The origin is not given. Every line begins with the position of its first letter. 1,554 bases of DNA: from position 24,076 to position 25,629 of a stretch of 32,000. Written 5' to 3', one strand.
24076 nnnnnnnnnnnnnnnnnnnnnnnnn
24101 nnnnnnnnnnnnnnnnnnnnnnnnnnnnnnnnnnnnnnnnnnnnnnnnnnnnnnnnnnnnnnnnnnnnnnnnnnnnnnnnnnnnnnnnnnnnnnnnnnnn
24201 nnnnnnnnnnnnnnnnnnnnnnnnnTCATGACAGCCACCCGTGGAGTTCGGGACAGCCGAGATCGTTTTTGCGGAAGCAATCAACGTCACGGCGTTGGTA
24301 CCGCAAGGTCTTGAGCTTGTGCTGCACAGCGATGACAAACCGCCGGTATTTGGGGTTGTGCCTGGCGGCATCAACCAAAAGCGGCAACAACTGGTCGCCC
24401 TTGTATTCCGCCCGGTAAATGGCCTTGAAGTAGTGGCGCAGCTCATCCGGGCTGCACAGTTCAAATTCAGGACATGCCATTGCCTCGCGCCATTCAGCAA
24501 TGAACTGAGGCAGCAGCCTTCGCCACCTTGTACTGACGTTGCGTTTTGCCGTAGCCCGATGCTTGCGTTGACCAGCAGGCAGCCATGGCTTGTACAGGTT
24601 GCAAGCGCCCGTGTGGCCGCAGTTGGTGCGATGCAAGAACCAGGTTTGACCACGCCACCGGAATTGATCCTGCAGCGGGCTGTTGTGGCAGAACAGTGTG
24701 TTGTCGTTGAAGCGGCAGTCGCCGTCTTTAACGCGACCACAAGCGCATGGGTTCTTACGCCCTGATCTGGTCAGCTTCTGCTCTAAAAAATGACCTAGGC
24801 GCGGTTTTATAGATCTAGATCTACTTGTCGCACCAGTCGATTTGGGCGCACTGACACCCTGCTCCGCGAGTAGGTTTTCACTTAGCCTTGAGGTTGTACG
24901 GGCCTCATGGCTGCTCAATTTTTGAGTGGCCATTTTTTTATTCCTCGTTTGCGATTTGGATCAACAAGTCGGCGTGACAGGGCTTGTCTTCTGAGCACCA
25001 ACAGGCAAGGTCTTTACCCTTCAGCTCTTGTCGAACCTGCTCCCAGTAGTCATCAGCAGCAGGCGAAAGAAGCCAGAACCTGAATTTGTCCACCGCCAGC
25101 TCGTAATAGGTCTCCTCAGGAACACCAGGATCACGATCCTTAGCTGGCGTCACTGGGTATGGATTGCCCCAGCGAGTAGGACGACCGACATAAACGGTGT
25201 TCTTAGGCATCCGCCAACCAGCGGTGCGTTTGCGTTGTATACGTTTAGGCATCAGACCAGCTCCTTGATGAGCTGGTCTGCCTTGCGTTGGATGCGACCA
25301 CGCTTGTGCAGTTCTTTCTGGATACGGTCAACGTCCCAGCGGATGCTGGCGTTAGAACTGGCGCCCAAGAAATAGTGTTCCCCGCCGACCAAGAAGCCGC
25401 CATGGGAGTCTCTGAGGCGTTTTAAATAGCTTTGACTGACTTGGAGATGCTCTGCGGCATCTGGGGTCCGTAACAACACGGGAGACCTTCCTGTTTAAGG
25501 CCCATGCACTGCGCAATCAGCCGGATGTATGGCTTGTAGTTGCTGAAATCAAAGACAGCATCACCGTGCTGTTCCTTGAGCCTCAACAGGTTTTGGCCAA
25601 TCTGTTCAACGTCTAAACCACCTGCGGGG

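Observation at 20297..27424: Compact tRNA-Val-integrated element with integrase plus its own replication module and secreted cargo, but no virion or transfer genes (tycheposon-/satellite-like)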

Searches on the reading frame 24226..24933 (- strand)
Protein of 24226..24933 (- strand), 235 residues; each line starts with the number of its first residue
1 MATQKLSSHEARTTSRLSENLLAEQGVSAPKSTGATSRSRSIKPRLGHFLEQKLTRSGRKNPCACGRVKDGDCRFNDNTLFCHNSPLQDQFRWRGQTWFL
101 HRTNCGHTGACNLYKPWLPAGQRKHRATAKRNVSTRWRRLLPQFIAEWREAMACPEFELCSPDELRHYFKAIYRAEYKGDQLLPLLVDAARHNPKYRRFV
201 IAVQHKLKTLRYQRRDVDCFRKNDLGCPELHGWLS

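Call 7: search_protein_families(library=pfam, proteins=[window:24226-24933:-], max_evalue=0.1)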
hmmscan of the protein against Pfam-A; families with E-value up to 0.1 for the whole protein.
window:24226-24933:- (235 aa): 0 families

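Call 10: search_protein_families(library=phrogs, proteins=[window:24226-24933:-], max_evalue=0.1)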
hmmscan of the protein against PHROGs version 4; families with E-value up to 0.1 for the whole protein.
window:24226-24933:- (235 aa): 0 families

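Call 11: search_protein_families(library=ncbifam, proteins=[window:24226-24933:-], max_evalue=0.1)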
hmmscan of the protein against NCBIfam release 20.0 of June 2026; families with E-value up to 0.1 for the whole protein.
window:24226-24933:- (235 aa): 0 families

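Call 26: find_homologous_proteins(query=window:24226-24933:-)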
Query window:24226-24933:- (235 aa): 25 proteins with E <= 0.001 among 266 candidates.
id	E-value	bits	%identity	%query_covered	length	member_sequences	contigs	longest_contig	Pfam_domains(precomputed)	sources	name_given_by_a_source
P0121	1.5e-146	504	92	100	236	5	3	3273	-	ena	-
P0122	9.7e-145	499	90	100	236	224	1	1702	-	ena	-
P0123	9.6e-140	482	88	100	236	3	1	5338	-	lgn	-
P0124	9.8e-138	476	87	100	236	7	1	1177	-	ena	-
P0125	1.1e-135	469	85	100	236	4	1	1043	-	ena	-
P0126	3.3e-135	467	85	100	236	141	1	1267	-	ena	-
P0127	2.9e-131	454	84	100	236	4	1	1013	-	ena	-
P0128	3.2e-129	448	83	100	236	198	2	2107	-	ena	-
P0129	1.3e-97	344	78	78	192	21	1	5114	-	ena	-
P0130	1.8e-96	341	79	79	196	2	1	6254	-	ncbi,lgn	-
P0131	2.1e-70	255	57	96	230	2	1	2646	-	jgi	-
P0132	1.7e-67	246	55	96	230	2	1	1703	-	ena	-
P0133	1.7e-67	246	85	53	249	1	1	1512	-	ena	-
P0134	5.4e-67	244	85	53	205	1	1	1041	-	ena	-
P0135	1.2e-66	243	54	96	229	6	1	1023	-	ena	-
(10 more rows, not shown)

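Call 31: search_solved_structures(query=A2, max_evalue=10, show_alignments=3)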
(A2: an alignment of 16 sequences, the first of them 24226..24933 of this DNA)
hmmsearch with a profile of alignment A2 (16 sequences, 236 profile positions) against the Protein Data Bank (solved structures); distinct sequences matched with E-value up to 10: 0.

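Call 38: predict_structure(alignment_id=A2)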
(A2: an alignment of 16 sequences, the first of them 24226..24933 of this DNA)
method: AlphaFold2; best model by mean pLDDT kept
length: 235 residues; sequences in the alignment: 16
mean_pLDDT: 42.3   pTM: 0.21
mean pLDDT of the five models: 42.3, 38.4, 37.1, 36.9, 34.5
residues with pLDDT >= 90: 0; 70-90: 0; 50-70: 67; < 50: 168
segments of 3 or more residues with pLDDT < 50: 1-78, 85-87, 92-94, 106-113, 115-138, 147-158, 179-181, 205-235
pLDDT, mean of each block of 10 residues (from residue 1): 33 30 29 28 32 31 35 45 53 54 50 46 36 43 49 47 58 49 51 54 47 41 37 31
secondary structure, 60 per line:
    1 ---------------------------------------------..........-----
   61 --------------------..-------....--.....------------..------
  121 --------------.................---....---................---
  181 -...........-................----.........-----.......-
elements in order: H46-55 E90-93 E96-100 H135-151 H155-158 H162-177 H182-192 H194-209 H214-222 H228-234

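Call 39: search_protein_representatives(alignment_id=A2)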
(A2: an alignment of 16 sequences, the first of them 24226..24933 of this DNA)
Query: 16 sequences, 236 profile positions. Proteins with E-value up to 0.001 (for the whole library): 115; up to 1e-10: 40; up to 1e-30: 5. The best 115 are listed.
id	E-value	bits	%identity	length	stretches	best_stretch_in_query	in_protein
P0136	1.9e-123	426.8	-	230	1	1-236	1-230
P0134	5.4e-70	251.8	-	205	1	1-126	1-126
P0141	1.4e-57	211.2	-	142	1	1-112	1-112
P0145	5.7e-47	176.4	-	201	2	1-69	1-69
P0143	4.6e-36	140.8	-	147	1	48-120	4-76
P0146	3.4e-30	121.5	-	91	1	153-222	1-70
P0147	1.1e-26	110.1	-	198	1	54-231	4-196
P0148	4.9e-23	98.1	-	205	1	55-228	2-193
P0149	2.4e-22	95.8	-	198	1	54-223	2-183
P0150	1.6e-21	93.2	-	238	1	53-229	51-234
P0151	3.0e-21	92.3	-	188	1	54-227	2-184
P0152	2.1e-20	89.5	-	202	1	55-229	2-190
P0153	7.8e-20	87.6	-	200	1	52-230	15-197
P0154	9.2e-20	87.4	-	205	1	50-226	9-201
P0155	1.4e-18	83.6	-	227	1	40-233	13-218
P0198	1.9e-08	50.4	-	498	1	51-119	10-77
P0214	8.4e-07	45.0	-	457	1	49-97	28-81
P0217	1.5e-06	44.2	-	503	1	26-230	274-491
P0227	1.4e-05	41.0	-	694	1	52-132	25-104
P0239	1.8e-04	37.3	-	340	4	61-88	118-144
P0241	2.5e-04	36.9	-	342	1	53-120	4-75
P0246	6.0e-04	35.6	-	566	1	39-143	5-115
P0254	1.0e-03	34.9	-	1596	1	48-85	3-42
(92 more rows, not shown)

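Call 40: search_protein_families(library=pfam, proteins=[P0198, P0214, P0217, P0227, P0246, P0254, P0241, P0239, P0147, P0150], max_evalue=0.01)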
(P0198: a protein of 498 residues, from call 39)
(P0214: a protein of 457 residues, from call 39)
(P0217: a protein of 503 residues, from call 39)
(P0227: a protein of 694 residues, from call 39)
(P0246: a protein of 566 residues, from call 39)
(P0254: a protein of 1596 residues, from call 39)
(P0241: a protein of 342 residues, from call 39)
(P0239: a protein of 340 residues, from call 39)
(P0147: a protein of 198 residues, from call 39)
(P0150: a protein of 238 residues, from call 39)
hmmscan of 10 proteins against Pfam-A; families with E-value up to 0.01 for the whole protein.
P0198 (498 aa): 1 family
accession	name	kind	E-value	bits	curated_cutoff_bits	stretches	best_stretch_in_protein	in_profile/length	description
PF08706.16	D5_N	-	2e-11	44.8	22.4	1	306-407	16-131/145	D5 N terminal like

P0214 (457 aa): 0 families

P0217 (503 aa): 0 families

P0227 (694 aa): 3 families
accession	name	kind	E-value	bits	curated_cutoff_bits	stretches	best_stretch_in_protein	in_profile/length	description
PF19263.5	DUF5906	-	2.5e-09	38.2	27.6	1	584-687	1-102/114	Family of unknown function (DUF5906)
PF08706.16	D5_N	-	4.3e-06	27.5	22.4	1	420-548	3-138/145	D5 N terminal like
PF01751.28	Toprim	-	0.0052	17.4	23.1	0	263-334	2-83/96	Toprim domain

P0246 (566 aa): 1 family
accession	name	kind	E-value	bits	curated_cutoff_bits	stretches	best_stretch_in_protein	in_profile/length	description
PF13148.11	DUF3987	-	6.6e-31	108.2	27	1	356-557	10-234/364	Protein of unknown function (DUF3987)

P0254 (1596 aa): 3 families
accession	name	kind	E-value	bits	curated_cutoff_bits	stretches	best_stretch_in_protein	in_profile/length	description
PF13148.11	DUF3987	-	1.5e-39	136.7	27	1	421-731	21-363/364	Protein of unknown function (DUF3987)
PF01612.26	DNA_pol_A_exo1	-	2.4e-21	76.8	23.6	1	1087-1280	14-169/173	3'-5' exonuclease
PF00476.26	DNA_pol_A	-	0.0007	19.1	34.3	1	1402-1568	92-230/381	DNA polymerase family A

P0241 (342 aa): 1 family
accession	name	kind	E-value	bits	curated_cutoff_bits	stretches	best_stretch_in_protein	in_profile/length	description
PF13155.12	Toprim_2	-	0.0046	17.7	22.1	1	187-223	36-72/88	Toprim-like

P0239 (340 aa): 0 families

P0147 (198 aa): 0 families

P0150 (238 aa): 0 families

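Call 52: predict_structure(alignment_id=A3)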
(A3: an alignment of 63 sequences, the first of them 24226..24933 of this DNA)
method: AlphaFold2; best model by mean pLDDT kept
length: 235 residues; sequences in the alignment: 63
mean_pLDDT: 82.2   pTM: 0.59
mean pLDDT of the five models: 82.2, 82.0, 81.6, 81.5, 80.9
residues with pLDDT >= 90: 143; 70-90: 29; 50-70: 31; < 50: 32
segments of 3 or more residues with pLDDT < 50: 15-31, 43-48, 233-235
pLDDT, mean of each block of 10 residues (from residue 1): 56 48 42 51 50 93 95 95 94 96 88 92 71 91 98 98 97 98 94 92 97 96 75 49
secondary structure, 60 per line:
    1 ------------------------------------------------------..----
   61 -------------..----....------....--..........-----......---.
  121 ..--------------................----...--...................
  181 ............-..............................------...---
elements in order: E80-83 E90-93 E96-105 E111-116 H137-152 H162-192 H194-223

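Call 56: fold_search(model_id=the predicted structure, library=pdb)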
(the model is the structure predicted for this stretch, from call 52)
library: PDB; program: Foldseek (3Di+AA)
matches with E <= 10: 717; with E <= 0.001: 0
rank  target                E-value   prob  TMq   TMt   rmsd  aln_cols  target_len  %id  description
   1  9rgx_B                1.7e-01  0.85  0.24  0.46   4.4        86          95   16  X-ray crystal structure of a de novo designed single-chain antiparallel 3-helix coiled-coil bundle, sc-apCC3-ACW (released 2025-09-03)
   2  5m4y_A                2.5e-01  0.54  0.21  0.26   8.6        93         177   19  Crystal structure of the Sec3/Sso2 complex at 2.20 angstrom resolution (released 2017-02-08)
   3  6w1w_A                2.5e-01  0.33  0.17  0.12  23.6        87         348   11  Crystal Structure of Motility Associated Killing Factor B from Vibrio cholerae (released 2020-03-25)
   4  9rgx_A                2.8e-01  0.91  0.27  0.54   3.9        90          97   14  X-ray crystal structure of a de novo designed single-chain antiparallel 3-helix coiled-coil bundle, sc-apCC3-ACW (released 2025-09-03)
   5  7q83_B                3.0e-01  0.54  0.21  0.30   8.4        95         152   19  Crystal structure of S. cerevisiae Sso2 in complex with the pleckstrin homology domain of Sec3 (released 2022-08-31)
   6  7qn5_E                3.1e-01  0.18  0.19  0.15  16.7       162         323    9  Cryo-EM structure of human full-length extrasynaptic alpha4beta3delta GABA(A)R in complex with nanobody Nb25 (released 2022-04-13)
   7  6o1q_MODEL_1_A        3.5e-01  0.97  0.34  0.61   5.8       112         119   12  The N-terminal domain of NPHP1 folds into an antiparallel three-stranded coiled coil (released 2019-08-14)
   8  7q83_D                3.5e-01  0.44  0.20  0.27   8.4        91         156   20  Crystal structure of S. cerevisiae Sso2 in complex with the pleckstrin homology domain of Sec3 (released 2022-08-31)
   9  3onj                  4.0e-01  0.54  0.20  0.40   6.3        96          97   14  Crystal structure of yeast Vti1p_Habc domain (released 2011-07-20)
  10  9gm7_C                4.0e-01  0.28  0.21  0.13  16.4       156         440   15  MukBEF in a nucleotide-bound state with open neck gate (monomer) (released 2025-03-26)
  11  8fih_A                4.5e-01  0.82  0.27  0.52   4.4        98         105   12  Multi-state design of two-state switchable hinge proteins (released 2023-08-16)
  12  8zak_B                6.0e-01  0.14  0.19  0.19  15.7       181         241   13  Crystal structure of the channel protein CorA from Campylobacter jejuni in complex with Ni2+ (released 2024-06-19)
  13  8zak_A                6.4e-01  0.13  0.21  0.19  14.9       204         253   11  Crystal structure of the channel protein CorA from Campylobacter jejuni in complex with Ni2+ (released 2024-06-19)
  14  5m4y_C                6.7e-01  0.33  0.21  0.26   8.6        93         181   19  Crystal structure of the Sec3/Sso2 complex at 2.20 angstrom resolution (released 2017-02-08)
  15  6t8d                  6.7e-01  0.21  0.18  0.13  23.6        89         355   11  The cytotoxin MakB from Vibrio cholerae (released 2020-11-18)
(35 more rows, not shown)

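Call 62: fold_search(model_id=the predicted structure, library=viral)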
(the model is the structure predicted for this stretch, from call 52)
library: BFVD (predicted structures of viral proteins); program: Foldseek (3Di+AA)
matches with E <= 10: 706; with E <= 0.001: 0
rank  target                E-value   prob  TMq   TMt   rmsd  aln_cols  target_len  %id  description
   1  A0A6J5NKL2            1.5e-02  0.35  0.18  0.11  21.2       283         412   13  Uncharacterized protein [uncultured Caudovirales phage]
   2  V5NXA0                1.7e-02  0.63  0.24  0.21  27.6       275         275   14  F-US11 protein [Chelonid alphaherpesvirus 5]
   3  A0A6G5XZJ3            4.0e-02  0.69  0.28  0.28  26.4       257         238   10  (no name in the UniProt tables at hand)
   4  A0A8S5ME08            5.0e-02  1.00  0.35  0.60   5.9       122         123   10  Uncharacterized protein [Siphoviridae sp. ctYh54]
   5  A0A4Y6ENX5            5.7e-02  0.94  0.28  0.23   6.6       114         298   18  Immunity repressor [Mycobacterium phage LilSpotty]
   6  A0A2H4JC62            9.6e-02  0.98  0.31  0.28  11.9       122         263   13  Phage tail tape measure protein [uncultured Caudovirales phage]
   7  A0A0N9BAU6            9.6e-02  0.87  0.25  0.09   5.3       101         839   15  Minor tail protein [Lactococcus phage GE1]
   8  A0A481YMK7            1.0e-01  0.25  0.21  0.20  17.2       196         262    8  Uncharacterized protein [Pithovirus LCDPAC01]
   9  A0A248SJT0            1.5e-01  0.92  0.29  0.55   4.4       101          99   11  (no name in the UniProt tables at hand)
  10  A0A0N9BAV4            1.6e-01  0.80  0.24  0.49   5.5        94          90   17  Uncharacterized protein [Lactococcus phage GE1]
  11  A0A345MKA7            1.8e-01  0.97  0.27  0.68   3.2        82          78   11  Uncharacterized protein [Bacillus phage BSP38]
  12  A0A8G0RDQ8            2.1e-01  0.90  0.28  0.49   4.6       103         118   16  E4 ORF5 [Bat mastadenovirus]
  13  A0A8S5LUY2            2.1e-01  0.90  0.25  0.07   5.4        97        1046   21  Tail tape measure protein [Siphoviridae sp. ctRg61]
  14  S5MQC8                2.2e-01  0.82  0.28  0.51  10.3       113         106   15  Ac120 [Hemileuca sp. nucleopolyhedrovirus]
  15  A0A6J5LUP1            2.3e-01  0.87  0.28  0.16   4.4        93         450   15  COG0714 MoxR-like ATPases [uncultured Caudovirales phage]
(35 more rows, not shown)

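Call 93: search_protein_families(library=padloc, proteins=[window:24226-24933:-], max_evalue=0.01)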
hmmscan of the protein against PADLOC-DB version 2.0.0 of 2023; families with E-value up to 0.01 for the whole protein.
window:24226-24933:- (235 aa): 0 families

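Call 114: search_protein_families(library=pfam, proteins=[L180:3521-4891:+, L180:4891-5745:+, L180:2832-3524:+], max_evalue=0.01)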
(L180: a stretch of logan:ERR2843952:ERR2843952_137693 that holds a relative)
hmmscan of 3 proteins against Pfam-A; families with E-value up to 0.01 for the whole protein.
L180:3521-4891:+ (456 aa): 2 families
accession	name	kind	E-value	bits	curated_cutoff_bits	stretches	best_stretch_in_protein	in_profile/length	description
PF13481.12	AAA_25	-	3.1e-26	92.7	27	1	83-238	20-194/195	AAA domain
PF03796.21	DnaB_C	-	4.9e-05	23.3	27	1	173-256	112-201/255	DnaB-like helicase C terminal domain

L180:4891-5745:+ (284 aa): 1 family
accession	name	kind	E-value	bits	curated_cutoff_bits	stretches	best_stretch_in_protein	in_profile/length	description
PF09664.16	DUF2399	-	0.0023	18.1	23.4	1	120-189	31-91/152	Protein of unknown function C-terminus (DUF2399)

L180:2832-3524:+ (230 aa): 0 families

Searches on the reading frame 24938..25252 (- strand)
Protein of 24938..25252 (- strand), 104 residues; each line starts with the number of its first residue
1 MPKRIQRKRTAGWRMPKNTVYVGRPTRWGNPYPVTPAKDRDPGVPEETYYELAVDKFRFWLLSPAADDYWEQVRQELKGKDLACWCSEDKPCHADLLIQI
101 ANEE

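Call 7: search_protein_families(library=pfam, proteins=[window:24938-25252:-], max_evalue=0.1)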
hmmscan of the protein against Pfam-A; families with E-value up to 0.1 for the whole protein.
window:24938-25252:- (104 aa): 1 family
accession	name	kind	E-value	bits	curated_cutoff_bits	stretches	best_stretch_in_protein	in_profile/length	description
PF14216.11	DUF4326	-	1.2e-23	83.9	25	1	8-98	1-81/82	Domain of unknown function (DUF4326)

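Call 10: search_protein_families(library=phrogs, proteins=[window:24938-25252:-], max_evalue=0.1)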
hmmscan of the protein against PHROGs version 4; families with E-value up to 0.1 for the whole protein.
window:24938-25252:- (104 aa): 3 families
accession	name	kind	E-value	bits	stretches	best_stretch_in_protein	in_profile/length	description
phrog_464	-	unknown function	1.1e-32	114.9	1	1-103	191-287/322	unknown function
phrog_32227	-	unknown function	3.5e-22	80.3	2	1-32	109-140/230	-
phrog_24867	-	DNA, RNA and nucleotide metabolism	0.029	15.2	1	55-100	121-166/187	ribonucleotide reductase NrdA-like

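Call 11: search_protein_families(library=ncbifam, proteins=[window:24938-25252:-], max_evalue=0.1)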
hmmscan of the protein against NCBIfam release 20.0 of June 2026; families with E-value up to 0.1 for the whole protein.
window:24938-25252:- (104 aa): 0 families

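Call 93: search_protein_families(library=padloc, proteins=[window:24938-25252:-], max_evalue=0.01)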
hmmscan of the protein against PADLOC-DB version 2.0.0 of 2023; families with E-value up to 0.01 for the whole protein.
window:24938-25252:- (104 aa): 0 families

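Call 114: search_protein_families(library=pfam, proteins=[L180:3521-4891:+, L180:4891-5745:+, L180:2832-3524:+], max_evalue=0.01)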
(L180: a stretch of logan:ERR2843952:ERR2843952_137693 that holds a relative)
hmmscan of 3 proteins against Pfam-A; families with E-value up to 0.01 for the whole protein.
L180:3521-4891:+ (456 aa): 2 families
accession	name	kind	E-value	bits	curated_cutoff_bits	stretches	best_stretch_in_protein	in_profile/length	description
PF13481.12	AAA_25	-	3.1e-26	92.7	27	1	83-238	20-194/195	AAA domain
PF03796.21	DnaB_C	-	4.9e-05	23.3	27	1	173-256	112-201/255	DnaB-like helicase C terminal domain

L180:4891-5745:+ (284 aa): 1 family
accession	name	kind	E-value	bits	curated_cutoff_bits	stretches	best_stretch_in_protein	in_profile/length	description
PF09664.16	DUF2399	-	0.0023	18.1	23.4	1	120-189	31-91/152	Protein of unknown function C-terminus (DUF2399)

L180:2832-3524:+ (230 aa): 0 families

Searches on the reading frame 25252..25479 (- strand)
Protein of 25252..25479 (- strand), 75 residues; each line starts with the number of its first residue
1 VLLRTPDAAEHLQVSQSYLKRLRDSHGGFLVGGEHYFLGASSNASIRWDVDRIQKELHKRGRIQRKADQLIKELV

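Call 7: search_protein_families(library=pfam, proteins=[window:25252-25479:-], max_evalue=0.1)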
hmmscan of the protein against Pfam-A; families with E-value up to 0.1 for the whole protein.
window:25252-25479:- (75 aa): 2 families
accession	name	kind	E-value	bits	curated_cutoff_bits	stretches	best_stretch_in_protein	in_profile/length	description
PF12728.13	HTH_17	-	0.0027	18.4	27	1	2-27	1-26/51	Helix-turn-helix domain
PF02042.20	RWP-RK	-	0.04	14.3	29.3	1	6-23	16-33/49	RWP-RK domain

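Call 10: search_protein_families(library=phrogs, proteins=[window:25252-25479:-], max_evalue=0.1)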
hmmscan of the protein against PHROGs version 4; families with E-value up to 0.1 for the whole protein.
window:25252-25479:- (75 aa): 1 family
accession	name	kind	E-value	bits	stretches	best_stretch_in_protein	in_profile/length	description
phrog_66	-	integration and excision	0.013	16.2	1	2-70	93-153/412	excisionase and transcriptional regulator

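Call 11: search_protein_families(library=ncbifam, proteins=[window:25252-25479:-], max_evalue=0.1)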
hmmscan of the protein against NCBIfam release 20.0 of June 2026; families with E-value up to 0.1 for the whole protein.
window:25252-25479:- (75 aa): 0 families

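Call 93: search_protein_families(library=padloc, proteins=[window:25252-25479:-], max_evalue=0.01)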
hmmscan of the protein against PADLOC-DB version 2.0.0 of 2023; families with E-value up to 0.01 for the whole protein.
window:25252-25479:- (75 aa): 0 families
